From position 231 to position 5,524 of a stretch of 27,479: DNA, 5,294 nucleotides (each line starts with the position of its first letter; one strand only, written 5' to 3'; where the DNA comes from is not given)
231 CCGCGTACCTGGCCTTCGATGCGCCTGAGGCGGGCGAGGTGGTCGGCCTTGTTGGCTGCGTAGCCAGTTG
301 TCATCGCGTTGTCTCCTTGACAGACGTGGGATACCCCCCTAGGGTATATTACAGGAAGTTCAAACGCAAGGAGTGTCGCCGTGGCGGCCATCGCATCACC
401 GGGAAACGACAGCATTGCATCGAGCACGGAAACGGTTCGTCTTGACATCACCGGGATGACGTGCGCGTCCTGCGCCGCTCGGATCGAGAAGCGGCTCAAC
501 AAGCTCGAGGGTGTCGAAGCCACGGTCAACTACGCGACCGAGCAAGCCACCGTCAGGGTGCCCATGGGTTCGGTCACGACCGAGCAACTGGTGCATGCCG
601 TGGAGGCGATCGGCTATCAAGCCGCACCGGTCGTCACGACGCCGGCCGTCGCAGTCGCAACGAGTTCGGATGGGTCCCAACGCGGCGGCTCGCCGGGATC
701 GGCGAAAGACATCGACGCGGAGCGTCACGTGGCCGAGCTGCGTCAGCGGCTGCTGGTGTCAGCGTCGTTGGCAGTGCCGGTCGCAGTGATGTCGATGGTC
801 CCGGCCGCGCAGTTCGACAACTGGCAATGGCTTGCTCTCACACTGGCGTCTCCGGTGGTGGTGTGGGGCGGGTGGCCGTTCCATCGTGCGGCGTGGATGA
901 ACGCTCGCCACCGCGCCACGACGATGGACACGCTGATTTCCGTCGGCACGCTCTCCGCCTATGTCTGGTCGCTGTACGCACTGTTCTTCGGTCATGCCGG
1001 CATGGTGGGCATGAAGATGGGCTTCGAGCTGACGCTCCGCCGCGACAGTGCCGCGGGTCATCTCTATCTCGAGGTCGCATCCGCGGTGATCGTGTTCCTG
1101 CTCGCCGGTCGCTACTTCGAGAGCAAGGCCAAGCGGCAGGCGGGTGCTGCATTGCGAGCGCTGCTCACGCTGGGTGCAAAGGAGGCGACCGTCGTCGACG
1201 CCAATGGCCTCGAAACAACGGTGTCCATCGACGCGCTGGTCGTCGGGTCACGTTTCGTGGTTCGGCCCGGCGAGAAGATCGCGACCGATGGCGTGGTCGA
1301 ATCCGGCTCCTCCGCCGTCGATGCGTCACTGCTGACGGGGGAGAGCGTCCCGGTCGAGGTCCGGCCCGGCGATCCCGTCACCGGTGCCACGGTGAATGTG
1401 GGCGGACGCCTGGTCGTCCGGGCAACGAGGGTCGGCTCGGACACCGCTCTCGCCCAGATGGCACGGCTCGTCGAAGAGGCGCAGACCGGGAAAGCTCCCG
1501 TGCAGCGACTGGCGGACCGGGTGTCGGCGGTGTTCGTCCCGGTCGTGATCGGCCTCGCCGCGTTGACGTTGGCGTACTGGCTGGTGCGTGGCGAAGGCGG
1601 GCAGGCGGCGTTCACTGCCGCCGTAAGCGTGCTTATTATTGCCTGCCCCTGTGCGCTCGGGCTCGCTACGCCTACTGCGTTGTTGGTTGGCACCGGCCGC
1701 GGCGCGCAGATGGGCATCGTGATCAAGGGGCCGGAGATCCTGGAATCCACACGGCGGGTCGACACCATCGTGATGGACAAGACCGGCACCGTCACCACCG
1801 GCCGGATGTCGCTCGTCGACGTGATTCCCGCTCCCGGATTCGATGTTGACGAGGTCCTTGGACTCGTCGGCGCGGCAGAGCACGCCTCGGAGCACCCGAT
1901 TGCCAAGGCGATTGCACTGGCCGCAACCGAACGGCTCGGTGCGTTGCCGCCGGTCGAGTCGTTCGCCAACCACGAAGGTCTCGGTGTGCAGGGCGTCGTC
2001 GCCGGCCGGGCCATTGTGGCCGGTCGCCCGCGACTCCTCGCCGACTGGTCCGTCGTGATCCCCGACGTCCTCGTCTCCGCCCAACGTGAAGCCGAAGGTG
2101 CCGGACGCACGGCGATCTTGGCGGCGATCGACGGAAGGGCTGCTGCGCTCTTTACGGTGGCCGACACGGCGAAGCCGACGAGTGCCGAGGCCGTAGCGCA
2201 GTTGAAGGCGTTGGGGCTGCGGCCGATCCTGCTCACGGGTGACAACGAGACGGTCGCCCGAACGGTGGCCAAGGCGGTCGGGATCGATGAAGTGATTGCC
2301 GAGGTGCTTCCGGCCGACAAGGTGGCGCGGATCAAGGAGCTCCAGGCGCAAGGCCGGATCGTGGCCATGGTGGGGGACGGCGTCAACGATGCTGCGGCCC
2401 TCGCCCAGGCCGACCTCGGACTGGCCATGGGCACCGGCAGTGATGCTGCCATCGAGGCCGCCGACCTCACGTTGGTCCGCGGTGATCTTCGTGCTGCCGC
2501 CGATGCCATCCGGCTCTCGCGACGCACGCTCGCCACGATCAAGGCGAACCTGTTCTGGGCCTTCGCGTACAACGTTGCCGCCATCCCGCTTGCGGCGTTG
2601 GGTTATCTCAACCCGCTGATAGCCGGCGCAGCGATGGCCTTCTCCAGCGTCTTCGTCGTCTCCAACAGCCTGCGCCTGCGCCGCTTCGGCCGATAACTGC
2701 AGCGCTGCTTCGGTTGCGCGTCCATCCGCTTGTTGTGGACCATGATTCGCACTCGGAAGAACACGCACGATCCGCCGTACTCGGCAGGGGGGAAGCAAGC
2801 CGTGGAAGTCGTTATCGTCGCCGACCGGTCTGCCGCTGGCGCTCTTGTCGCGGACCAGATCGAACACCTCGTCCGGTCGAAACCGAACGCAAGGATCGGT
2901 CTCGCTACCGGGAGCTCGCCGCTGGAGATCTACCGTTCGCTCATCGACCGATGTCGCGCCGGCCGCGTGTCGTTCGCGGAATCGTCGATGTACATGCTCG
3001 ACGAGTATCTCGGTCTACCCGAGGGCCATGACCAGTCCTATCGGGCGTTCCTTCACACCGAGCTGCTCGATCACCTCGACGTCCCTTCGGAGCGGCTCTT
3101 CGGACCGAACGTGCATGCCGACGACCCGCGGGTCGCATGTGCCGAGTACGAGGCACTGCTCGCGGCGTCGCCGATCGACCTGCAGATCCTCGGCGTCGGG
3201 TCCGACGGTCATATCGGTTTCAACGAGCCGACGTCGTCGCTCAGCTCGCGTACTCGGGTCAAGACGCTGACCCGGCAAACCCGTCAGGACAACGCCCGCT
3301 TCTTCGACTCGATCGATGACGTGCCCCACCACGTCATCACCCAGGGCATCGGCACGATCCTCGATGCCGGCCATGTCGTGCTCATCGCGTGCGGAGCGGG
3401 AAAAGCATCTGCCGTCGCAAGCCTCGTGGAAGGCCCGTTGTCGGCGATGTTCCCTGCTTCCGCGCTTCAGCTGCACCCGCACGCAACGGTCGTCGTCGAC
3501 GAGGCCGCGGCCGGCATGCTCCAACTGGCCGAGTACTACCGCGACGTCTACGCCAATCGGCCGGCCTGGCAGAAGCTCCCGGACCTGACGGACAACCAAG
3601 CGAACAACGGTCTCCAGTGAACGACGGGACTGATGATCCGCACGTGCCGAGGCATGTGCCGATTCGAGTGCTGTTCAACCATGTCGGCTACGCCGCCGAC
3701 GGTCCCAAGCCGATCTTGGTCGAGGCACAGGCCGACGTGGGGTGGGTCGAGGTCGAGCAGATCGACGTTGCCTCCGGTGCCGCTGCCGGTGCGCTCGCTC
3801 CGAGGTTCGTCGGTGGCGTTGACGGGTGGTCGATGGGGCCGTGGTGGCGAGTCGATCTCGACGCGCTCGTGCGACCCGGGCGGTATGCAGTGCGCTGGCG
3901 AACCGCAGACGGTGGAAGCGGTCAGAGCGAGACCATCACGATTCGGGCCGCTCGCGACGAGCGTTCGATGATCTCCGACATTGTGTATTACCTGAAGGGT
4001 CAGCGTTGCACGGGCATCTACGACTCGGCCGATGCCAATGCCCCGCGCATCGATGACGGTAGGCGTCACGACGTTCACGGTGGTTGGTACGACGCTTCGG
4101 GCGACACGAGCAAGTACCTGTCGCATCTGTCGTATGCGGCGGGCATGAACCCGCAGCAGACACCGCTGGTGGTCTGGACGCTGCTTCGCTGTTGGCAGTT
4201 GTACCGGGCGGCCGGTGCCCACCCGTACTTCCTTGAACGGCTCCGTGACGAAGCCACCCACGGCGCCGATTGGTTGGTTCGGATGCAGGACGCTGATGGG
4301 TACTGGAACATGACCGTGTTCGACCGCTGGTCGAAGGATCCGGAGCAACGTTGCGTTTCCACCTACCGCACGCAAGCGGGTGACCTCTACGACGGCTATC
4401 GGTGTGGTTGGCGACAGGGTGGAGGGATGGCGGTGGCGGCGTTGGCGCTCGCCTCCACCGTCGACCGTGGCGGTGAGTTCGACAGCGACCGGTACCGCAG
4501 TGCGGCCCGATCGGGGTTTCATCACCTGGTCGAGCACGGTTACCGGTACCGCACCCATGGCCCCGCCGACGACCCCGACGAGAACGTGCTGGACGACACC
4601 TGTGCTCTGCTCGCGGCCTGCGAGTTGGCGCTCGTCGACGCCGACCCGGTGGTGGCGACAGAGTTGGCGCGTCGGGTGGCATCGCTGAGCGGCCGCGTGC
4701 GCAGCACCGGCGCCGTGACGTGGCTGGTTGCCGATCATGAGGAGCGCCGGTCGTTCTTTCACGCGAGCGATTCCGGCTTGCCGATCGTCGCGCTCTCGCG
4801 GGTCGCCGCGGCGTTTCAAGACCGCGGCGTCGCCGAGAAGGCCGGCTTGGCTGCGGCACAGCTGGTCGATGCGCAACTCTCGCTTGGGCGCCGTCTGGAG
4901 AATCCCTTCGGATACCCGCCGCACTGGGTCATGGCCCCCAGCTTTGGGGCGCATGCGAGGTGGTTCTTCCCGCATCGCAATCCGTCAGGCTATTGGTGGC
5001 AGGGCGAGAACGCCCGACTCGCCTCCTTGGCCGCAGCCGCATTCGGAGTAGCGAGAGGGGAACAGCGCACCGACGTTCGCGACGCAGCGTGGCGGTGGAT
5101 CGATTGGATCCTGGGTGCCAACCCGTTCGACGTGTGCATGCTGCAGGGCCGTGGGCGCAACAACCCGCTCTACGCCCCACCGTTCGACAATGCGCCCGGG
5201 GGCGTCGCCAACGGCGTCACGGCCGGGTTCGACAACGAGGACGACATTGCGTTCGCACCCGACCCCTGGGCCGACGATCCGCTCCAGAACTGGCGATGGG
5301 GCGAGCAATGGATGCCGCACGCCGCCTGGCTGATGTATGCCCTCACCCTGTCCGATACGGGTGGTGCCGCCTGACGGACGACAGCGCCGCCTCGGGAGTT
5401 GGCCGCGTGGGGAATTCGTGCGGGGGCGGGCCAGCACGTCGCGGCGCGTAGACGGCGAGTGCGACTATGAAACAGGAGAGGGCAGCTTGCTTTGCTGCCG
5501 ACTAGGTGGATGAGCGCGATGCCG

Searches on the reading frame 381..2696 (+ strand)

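Call 65: search_protein_families(library=pfam, proteins=[window:381-2696:+], max_evalue=0.001)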
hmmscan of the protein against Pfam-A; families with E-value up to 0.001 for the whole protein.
window:381-2696:+ (771 aa): 5 families
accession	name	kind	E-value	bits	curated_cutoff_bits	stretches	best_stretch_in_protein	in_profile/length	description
PF00122.25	E1-E2_ATPase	-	2.2e-54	184.1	28.1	1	266-443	4-180/181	E1-E2 ATPase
PF00702.32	Hydrolase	-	8.1e-33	114.9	26.4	1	460-678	1-191/191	haloacid dehalogenase-like hydrolase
PF00403.32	HMA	-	3.7e-14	53.3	24.8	1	21-80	2-62/62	Heavy-metal-associated domain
PF08282.18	Hydrolase_3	-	1.7e-05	25.1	20.9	1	652-698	197-243/255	haloacid dehalogenase-like hydrolase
PF12710.13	HAD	-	0.00096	20.1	27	0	589-674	71-188/189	haloacid dehalogenase-like hydrolase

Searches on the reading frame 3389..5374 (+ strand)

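Call 65: search_protein_families(library=pfam, proteins=[window:3389-5374:+], max_evalue=0.001)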
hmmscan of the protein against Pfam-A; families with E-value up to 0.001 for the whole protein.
window:3389-5374:+ (661 aa): 1 family
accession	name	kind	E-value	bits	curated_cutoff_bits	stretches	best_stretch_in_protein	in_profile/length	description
PF00759.25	Glyco_hydro_9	-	2e-15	57.5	27.7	1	195-593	5-382/444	Glycosyl hydrolase family 9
